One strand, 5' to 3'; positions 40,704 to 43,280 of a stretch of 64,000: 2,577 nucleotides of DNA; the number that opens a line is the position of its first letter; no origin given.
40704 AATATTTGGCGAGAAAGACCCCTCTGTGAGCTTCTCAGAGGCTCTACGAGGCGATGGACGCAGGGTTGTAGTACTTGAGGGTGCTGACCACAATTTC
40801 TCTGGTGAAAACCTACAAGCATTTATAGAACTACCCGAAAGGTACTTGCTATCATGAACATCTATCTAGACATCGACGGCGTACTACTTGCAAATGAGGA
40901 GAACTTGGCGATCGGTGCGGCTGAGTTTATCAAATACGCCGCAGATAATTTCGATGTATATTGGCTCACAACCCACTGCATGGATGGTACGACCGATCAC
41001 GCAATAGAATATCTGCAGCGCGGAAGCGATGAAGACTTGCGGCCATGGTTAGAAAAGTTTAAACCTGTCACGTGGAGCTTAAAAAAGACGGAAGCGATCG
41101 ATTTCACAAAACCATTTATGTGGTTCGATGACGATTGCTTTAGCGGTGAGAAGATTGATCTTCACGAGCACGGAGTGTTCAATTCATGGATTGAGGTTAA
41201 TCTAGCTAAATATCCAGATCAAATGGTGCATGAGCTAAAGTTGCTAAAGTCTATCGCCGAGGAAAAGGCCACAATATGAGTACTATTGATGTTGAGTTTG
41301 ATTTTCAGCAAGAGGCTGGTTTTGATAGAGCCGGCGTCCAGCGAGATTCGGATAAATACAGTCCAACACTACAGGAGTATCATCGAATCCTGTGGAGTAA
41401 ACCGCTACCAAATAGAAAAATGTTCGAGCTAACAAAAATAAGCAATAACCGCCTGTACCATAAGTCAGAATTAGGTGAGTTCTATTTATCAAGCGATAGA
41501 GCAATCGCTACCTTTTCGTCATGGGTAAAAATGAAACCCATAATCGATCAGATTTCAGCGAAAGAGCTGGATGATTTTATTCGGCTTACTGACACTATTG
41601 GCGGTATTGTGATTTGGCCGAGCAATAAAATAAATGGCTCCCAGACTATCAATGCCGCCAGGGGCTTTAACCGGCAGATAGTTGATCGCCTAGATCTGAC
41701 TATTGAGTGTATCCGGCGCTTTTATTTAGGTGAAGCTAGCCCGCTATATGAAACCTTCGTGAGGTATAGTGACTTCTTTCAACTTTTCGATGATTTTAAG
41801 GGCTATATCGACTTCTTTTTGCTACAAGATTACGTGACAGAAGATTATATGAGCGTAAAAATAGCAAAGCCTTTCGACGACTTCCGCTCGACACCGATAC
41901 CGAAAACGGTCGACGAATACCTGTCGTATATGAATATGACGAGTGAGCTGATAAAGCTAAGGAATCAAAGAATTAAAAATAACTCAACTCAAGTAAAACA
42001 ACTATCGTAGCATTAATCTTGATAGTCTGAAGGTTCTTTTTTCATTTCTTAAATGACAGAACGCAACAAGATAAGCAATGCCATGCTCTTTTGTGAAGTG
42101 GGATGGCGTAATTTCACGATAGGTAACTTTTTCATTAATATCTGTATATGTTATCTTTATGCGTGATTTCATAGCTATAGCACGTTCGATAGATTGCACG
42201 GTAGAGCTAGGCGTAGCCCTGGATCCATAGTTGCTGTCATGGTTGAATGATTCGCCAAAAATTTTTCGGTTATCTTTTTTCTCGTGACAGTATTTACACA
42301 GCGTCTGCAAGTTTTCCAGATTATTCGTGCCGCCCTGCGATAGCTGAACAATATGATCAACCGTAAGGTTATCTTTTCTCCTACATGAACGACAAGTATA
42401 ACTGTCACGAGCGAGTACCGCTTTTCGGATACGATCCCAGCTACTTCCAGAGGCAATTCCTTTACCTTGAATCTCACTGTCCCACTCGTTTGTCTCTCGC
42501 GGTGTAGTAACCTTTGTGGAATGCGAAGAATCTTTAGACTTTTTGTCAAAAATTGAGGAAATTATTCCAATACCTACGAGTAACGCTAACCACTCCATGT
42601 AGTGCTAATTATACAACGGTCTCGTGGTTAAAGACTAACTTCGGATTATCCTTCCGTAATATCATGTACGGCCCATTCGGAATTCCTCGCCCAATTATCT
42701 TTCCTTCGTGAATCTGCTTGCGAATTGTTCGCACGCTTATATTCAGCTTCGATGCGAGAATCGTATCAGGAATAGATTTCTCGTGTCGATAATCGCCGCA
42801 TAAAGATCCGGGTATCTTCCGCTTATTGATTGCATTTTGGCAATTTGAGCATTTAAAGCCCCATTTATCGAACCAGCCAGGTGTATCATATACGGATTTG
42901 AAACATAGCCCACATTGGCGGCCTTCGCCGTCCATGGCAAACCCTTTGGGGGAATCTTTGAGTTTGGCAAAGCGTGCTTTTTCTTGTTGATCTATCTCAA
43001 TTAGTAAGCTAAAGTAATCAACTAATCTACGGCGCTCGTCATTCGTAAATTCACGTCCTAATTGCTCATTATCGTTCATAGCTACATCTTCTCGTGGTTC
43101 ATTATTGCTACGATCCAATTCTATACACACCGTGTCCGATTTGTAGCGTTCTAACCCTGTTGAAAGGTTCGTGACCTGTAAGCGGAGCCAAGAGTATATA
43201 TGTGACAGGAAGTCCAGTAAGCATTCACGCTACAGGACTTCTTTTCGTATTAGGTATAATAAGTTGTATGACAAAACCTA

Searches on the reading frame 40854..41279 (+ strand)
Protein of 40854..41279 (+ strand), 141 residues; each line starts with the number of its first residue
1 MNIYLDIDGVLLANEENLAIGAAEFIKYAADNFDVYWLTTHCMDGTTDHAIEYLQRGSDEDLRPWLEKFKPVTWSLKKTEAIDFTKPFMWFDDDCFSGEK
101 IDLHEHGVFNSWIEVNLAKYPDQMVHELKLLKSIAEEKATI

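Call 3: search_protein_families(library=pfam, proteins=[window:40854-41279:+], max_evalue=1)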
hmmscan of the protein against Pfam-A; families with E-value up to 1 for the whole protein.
window:40854-41279:+ (141 aa): 1 family
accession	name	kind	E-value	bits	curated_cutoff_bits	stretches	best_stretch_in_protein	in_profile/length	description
PF13344.12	Hydrolase_6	-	0.18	12.3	27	1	4-32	2-29/101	Haloacid dehalogenase-like hydrolase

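Call 4: search_protein_families(library=padloc, proteins=[window:40854-41279:+], max_evalue=1)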
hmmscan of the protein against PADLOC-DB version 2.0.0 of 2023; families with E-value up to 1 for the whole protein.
window:40854-41279:+ (141 aa): 0 families

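Call 5: search_protein_families(library=phrogs, proteins=[window:40854-41279:+], max_evalue=1)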
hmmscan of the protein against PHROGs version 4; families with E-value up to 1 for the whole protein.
window:40854-41279:+ (141 aa): 1 family
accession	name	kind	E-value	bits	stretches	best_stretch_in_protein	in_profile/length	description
phrog_1818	-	unknown function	0.19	12.4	1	3-17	8-22/161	-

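Call 6: search_protein_families(library=ncbifam, proteins=[window:40854-41279:+], max_evalue=1)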
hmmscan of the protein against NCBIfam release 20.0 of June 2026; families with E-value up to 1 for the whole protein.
window:40854-41279:+ (141 aa): 0 families

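Call 47: search_solved_structures(query=A4, max_evalue=5)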
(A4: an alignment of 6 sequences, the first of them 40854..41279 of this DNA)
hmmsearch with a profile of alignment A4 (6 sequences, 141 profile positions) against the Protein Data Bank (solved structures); distinct sequences matched with E-value up to 5: 2.
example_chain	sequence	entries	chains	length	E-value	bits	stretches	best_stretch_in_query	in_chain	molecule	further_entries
2x9l_A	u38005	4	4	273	0.94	12.8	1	16-63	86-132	N-ACYL GLM PEUDO-TEICOPLANIN DEACETYLASE | Teicoplanin pseudoaglycone deacetylases Orf2 | Teicoplanin pseudoaglycone deacetylase Orf2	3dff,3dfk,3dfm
2xad_A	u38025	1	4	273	0.96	12.7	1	16-63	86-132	N-ACYL GLM PEUDO-TEICOPLANIN DEACETYLASE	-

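Call 95: search_protein_representatives(protein=window:40854-41279:+)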
Query: 141 residues. Proteins with E-value up to 0.001 (for the whole library): 518; up to 1e-10: 255; up to 1e-30: 8. The best 150 are listed.
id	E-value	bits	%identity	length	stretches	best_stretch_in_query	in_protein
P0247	9.0e-54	197.4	84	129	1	1-99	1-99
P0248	6.2e-49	181.7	60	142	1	3-134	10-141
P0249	3.9e-46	172.6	85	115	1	1-88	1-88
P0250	1.8e-44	167.2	76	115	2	3-83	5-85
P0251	4.5e-41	156.2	55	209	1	1-128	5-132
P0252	2.8e-40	153.6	91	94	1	3-78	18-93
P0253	1.4e-39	151.3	81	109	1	2-85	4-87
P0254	9.3e-36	139.0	53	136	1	1-134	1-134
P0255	2.4e-30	121.4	45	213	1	2-133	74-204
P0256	3.4e-30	120.9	60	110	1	1-93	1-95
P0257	3.6e-30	120.8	50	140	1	2-125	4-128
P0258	1.2e-29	119.2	45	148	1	2-127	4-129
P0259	1.2e-29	119.1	49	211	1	1-126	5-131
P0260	6.2e-29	116.8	96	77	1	1-56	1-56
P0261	6.7e-29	116.7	50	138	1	1-126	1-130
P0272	5.4e-27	110.5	48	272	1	2-124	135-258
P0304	8.9e-22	93.6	43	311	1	2-133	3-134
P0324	5.5e-20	87.8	42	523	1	1-134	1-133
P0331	2.0e-19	86.0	44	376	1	1-124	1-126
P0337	3.7e-19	85.1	42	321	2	2-125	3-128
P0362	1.7e-17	79.7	44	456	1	2-116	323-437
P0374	6.8e-17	77.8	38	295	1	1-136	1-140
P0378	1.2e-16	76.9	43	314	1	1-108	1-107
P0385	3.0e-16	75.7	42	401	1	1-126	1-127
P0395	6.1e-16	74.7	41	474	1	2-117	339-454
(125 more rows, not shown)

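Call 96: search_protein_families(library=pfam, proteins=[P0324, P0331, P0362, P0395, P0385, P0304, P0337, P0378, P0374, P0272], max_evalue=0.01)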
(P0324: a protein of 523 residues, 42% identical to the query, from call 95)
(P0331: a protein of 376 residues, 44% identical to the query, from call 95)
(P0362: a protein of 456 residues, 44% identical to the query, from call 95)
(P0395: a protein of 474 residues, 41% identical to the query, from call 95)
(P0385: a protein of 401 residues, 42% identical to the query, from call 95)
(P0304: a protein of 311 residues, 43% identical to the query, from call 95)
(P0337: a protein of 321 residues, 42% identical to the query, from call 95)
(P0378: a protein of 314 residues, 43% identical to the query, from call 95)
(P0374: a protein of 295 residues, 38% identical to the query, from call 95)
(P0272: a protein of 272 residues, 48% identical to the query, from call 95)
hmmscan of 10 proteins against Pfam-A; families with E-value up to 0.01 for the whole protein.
P0324 (523 aa): 0 families

P0331 (376 aa): 0 families

P0362 (456 aa): 1 family
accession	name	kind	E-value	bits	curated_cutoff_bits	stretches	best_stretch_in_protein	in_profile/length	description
PF03747.19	ADP_ribosyl_GH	-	9.9e-65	219.5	26.2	1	8-280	1-287/287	ADP-ribosylglycohydrolase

P0395 (474 aa): 2 families
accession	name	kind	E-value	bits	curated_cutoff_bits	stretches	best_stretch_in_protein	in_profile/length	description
PF25013.1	LRR_Zer-1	-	3.4e-06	27.7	27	1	223-325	3-110/137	Zer-1-like, Leucine-rich repeats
PF25019.1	LRR_R13L1-DRL21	-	0.0079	16.5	27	0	221-281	62-124/127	R13L1/DRL21 LRRs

P0385 (401 aa): 1 family
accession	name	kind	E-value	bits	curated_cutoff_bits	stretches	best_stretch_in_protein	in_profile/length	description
PF01966.28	HD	-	5.2e-10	40.1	22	1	270-370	2-114/116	HD domain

P0304 (311 aa): 1 family
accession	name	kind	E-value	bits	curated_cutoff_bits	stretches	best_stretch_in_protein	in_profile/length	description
PF18143.6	HAD_SAK_2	-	4.4e-30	105.3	27.5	1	142-301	1-137/139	HAD domain in Swiss Army Knife RNA repair proteins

P0337 (321 aa): 2 families
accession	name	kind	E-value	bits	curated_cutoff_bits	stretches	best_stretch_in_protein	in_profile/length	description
PF18143.6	HAD_SAK_2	-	7.9e-29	101.2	27.5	1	145-305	2-137/139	HAD domain in Swiss Army Knife RNA repair proteins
PF01025.24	GrpE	-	0.0098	16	25.8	0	159-200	102-143/165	GrpE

P0378 (314 aa): 1 family
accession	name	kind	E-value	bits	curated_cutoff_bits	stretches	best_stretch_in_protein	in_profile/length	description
PF09397.16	FtsK_gamma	-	5.3e-23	81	30.6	1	246-306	2-62/63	Ftsk gamma domain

P0374 (295 aa): 4 families
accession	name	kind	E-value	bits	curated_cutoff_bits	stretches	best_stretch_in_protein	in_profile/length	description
PF00583.31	Acetyltransf_1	-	1.8e-16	60.9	20.7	1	192-279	28-116/116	Acetyltransferase (GNAT) family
PF13508.13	Acetyltransf_7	-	7.5e-15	55.5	27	1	198-281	3-84/84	Acetyltransferase (GNAT) domain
PF13673.13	Acetyltransf_10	-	2e-10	41.2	23.6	1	190-285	22-113/128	Acetyltransferase (GNAT) domain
PF08445.16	FR47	-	1.1e-06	29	22.1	1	216-282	15-80/86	FR47-like protein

P0272 (272 aa): 0 families

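Call 98: search_solved_structures(query=A7, max_evalue=5, show_alignments=2)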
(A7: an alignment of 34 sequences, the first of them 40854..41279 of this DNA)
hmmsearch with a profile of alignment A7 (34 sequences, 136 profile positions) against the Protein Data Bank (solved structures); distinct sequences matched with E-value up to 5: 2.
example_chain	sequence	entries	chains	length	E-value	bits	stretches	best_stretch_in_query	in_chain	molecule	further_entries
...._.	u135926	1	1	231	0.015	18.4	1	2-45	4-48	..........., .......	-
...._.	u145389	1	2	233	0.13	15.4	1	2-42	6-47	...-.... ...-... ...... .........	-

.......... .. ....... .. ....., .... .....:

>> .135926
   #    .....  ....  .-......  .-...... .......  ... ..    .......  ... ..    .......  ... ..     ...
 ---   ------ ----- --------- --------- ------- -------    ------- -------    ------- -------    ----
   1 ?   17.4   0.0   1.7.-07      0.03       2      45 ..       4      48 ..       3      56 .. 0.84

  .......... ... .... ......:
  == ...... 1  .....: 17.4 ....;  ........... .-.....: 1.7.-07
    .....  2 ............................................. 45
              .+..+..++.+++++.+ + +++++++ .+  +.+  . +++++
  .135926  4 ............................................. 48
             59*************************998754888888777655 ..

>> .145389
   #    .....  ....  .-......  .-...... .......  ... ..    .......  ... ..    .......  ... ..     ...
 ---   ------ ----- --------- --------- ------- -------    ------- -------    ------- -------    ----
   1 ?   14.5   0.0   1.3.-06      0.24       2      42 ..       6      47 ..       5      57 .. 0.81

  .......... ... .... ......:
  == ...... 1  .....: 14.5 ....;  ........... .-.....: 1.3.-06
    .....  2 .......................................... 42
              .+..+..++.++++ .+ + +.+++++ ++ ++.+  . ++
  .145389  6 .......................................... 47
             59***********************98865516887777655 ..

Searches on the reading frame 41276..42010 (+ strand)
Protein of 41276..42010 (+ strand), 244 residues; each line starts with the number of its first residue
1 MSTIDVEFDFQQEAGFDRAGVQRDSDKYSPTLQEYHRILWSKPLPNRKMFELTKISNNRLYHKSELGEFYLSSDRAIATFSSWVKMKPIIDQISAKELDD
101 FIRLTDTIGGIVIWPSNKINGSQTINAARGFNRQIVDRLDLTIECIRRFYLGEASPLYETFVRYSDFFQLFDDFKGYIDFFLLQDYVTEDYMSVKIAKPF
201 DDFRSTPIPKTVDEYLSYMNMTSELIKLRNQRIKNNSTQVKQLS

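Call 3: search_protein_families(library=pfam, proteins=[window:41276-42010:+], max_evalue=1)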
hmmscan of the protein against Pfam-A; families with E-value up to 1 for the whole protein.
window:41276-42010:+ (244 aa): 1 family
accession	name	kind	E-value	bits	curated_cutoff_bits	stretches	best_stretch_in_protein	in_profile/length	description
PF22507.2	DUF6994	-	7.8e-85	284.6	27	1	4-233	1-226/226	Family of unknown function (DUF6994)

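Call 4: search_protein_families(library=padloc, proteins=[window:41276-42010:+], max_evalue=1)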
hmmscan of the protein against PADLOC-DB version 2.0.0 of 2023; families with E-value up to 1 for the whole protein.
window:41276-42010:+ (244 aa): 0 families

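Call 5: search_protein_families(library=phrogs, proteins=[window:41276-42010:+], max_evalue=1)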
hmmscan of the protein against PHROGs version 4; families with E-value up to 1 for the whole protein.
window:41276-42010:+ (244 aa): 1 family
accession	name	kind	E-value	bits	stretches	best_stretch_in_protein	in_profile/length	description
phrog_9019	-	DNA, RNA and nucleotide metabolism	0.088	13.8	1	25-114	47-134/160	Holliday junction resolvase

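Call 6: search_protein_families(library=ncbifam, proteins=[window:41276-42010:+], max_evalue=1)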
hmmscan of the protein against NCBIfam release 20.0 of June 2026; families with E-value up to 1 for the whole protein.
window:41276-42010:+ (244 aa): 1 family
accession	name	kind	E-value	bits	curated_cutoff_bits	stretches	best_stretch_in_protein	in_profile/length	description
NF004963.0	PRK06309.1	equivalog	0.047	13.3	245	1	184-243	172-231/232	DNA polymerase III subunit epsilon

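Call 88: search_solved_structures(query=window:41276-42010:+, max_evalue=1)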
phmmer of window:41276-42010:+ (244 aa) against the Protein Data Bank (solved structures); distinct sequences matched with E-value up to 1: 3.
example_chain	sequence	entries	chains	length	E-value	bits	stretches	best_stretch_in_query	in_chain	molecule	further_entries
6oq5_E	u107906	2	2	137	0.44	13.4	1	23-80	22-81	E3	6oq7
3op9_A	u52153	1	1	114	0.55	13.1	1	132-179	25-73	Pli0006 protein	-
9r9n_C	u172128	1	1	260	0.59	13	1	125-170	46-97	SalCis16b - cap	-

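Call 107: search_dna_similar(query=window:41276-42010:+, collection=phages, mode=protein, max_rows=12)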
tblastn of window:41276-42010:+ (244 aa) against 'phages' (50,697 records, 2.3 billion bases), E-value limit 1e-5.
Records with a match: 1; places in all: 1; records where one place covers at least 80% of the query: 1.
Best place of each record, by identity: <60% 1.
By first word of the organism name: Bacteriophage 1.
By host as written in the record: - 1.
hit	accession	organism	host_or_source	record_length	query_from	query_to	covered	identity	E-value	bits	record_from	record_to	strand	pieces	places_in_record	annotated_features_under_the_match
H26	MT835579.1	Bacteriophage sp.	human fecal samples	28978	1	233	95%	50.0%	5e-65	223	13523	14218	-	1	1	record has no annotation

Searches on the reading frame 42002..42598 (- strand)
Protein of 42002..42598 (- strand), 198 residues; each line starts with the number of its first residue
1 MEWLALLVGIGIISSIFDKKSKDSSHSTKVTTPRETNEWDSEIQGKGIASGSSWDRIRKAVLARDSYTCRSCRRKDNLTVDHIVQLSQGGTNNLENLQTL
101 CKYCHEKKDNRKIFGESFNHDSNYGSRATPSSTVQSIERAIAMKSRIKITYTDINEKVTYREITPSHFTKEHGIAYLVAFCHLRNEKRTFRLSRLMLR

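Call 11: search_protein_families(library=pfam, proteins=[window:42002-42598:-], max_evalue=0.01)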
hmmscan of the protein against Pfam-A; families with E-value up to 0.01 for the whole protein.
window:42002-42598:- (198 aa): 3 families
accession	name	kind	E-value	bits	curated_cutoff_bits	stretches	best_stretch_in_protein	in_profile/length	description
PF01844.29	HNH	-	6.8e-14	52.2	21.4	1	69-111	1-47/47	HNH endonuclease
PF13280.12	WYL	-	5.5e-13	49.1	21.8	1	133-195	2-65/70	WYL domain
PF14279.12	HNH_5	-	8.1e-11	42.1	27.5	1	69-110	1-45/56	HNH endonuclease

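Call 62: search_protein_families(library=phrogs, proteins=[window:42002-42598:-], max_evalue=0.01)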
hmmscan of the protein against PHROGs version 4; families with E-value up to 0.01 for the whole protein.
window:42002-42598:- (198 aa): 44 families (the best 25 are shown)
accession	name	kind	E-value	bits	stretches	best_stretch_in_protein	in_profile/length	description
phrog_589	-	DNA, RNA and nucleotide metabolism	3.2e-21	76.9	1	50-112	75-142/179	HNH endonuclease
phrog_144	-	DNA, RNA and nucleotide metabolism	2.4e-19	70.6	1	48-124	66-144/175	HNH endonuclease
phrog_119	-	DNA, RNA and nucleotide metabolism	7e-17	62.4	1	36-175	173-317/443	HNH endonuclease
phrog_333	-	DNA, RNA and nucleotide metabolism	8.4e-16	59.4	1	52-110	19-80/138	HNH endonuclease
phrog_6050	-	DNA, RNA and nucleotide metabolism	8.4e-16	58.8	1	57-118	302-367/402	HNH endonuclease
phrog_7785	-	DNA, RNA and nucleotide metabolism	8.4e-15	56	1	58-111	62-114/147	HNH endonuclease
phrog_1271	-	DNA, RNA and nucleotide metabolism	4.7e-14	53.5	1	50-118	250-325/361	HNH endonuclease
phrog_5956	-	DNA, RNA and nucleotide metabolism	3.6e-13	50.3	1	52-116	45-115/138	HNH endonuclease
phrog_4581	-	head and packaging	2e-12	48.2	1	52-112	51-112/395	terminase small subunit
phrog_16726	-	DNA, RNA and nucleotide metabolism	1e-11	46.1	1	56-111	83-143/308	HNH endonuclease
phrog_2323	-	DNA, RNA and nucleotide metabolism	1.7e-11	45.1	1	49-112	19-87/113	HNH endonuclease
phrog_8446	-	DNA, RNA and nucleotide metabolism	5.2e-11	43.6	1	45-110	118-197/211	HNH endonuclease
phrog_7370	-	DNA, RNA and nucleotide metabolism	1.1e-10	42.5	1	55-121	30-95/115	HNH endonuclease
phrog_2214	-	DNA, RNA and nucleotide metabolism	1.3e-10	41.9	1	41-114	167-242/429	HNH endonuclease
phrog_5718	-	DNA, RNA and nucleotide metabolism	1.2e-09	38.7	1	52-136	114-202/394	HNH endonuclease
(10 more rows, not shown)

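Call 86: search_protein_families(library=padloc, proteins=[window:42002-42598:-], max_evalue=0.001)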
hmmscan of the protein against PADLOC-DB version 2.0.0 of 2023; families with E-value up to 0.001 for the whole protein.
window:42002-42598:- (198 aa): 9 families
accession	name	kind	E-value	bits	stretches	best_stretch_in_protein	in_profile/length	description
PDLC01457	WYL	-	9.3e-15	52.8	1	106-194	106-187/229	"CAS-I,CAS-II,CAS-III,CAS-IV,CAS-V,CAS-VI; associated_signaling"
PDLC03787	RTasWYL-YodC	-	4.1e-12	43.9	1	105-195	257-344/354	DRT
PDLC01652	WYL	-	2.5e-10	38.9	1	129-195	15-74/162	"CAS-I,CAS-II,CAS-III,CAS-IV,CAS-V,CAS-VI; associated_signaling"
PDLC02859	DpdF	-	7.8e-06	22.6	1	61-108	2-52/545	DpdF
PDLC00642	ZorE2|ZorE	-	1.1e-05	23.1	1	52-112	199-262/283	HNH endonuclease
PDLC00645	ZorE2|ZorE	-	1.5e-05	22.2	1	52-109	195-255/375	HNH endonuclease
PDLC00644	ZorE2|ZorE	-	2.1e-05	22.4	1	52-112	177-242/267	HNH endonuclease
PDLC03478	REase_II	-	2.2e-05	22.3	1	56-109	99-159/219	Type II restriction enzyme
PDLC00643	ZorE2|ZorE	-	0.00012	19.5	1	52-110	201-263/282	HNH endonuclease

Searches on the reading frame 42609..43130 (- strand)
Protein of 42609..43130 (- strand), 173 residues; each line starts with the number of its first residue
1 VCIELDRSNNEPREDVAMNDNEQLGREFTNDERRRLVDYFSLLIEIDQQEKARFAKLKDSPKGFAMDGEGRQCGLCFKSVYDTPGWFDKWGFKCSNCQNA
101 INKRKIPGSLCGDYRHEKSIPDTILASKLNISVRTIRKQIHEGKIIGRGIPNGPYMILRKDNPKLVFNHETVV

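Call 11: search_protein_families(library=pfam, proteins=[window:42609-43130:-], max_evalue=0.01)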
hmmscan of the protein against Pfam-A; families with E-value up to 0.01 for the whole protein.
window:42609-43130:- (173 aa): 2 families
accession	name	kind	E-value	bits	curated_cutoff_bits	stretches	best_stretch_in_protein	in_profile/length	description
PF12728.13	HTH_17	-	0.00069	20.3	27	1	126-161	8-42/51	Helix-turn-helix domain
PF08279.18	HTH_11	-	0.0079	16.5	25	0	125-141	21-37/55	HTH domain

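Call 62: search_protein_families(library=phrogs, proteins=[window:42609-43130:-], max_evalue=0.01)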
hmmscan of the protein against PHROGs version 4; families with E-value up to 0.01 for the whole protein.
window:42609-43130:- (173 aa): 0 families

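Call 86: search_protein_families(library=padloc, proteins=[window:42609-43130:-], max_evalue=0.001)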
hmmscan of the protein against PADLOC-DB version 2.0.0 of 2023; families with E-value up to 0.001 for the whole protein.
window:42609-43130:- (173 aa): 1 family
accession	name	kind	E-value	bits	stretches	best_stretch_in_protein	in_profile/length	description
PDLC04133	mad1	-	0.0004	18.6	1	125-161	11-46/60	mads_1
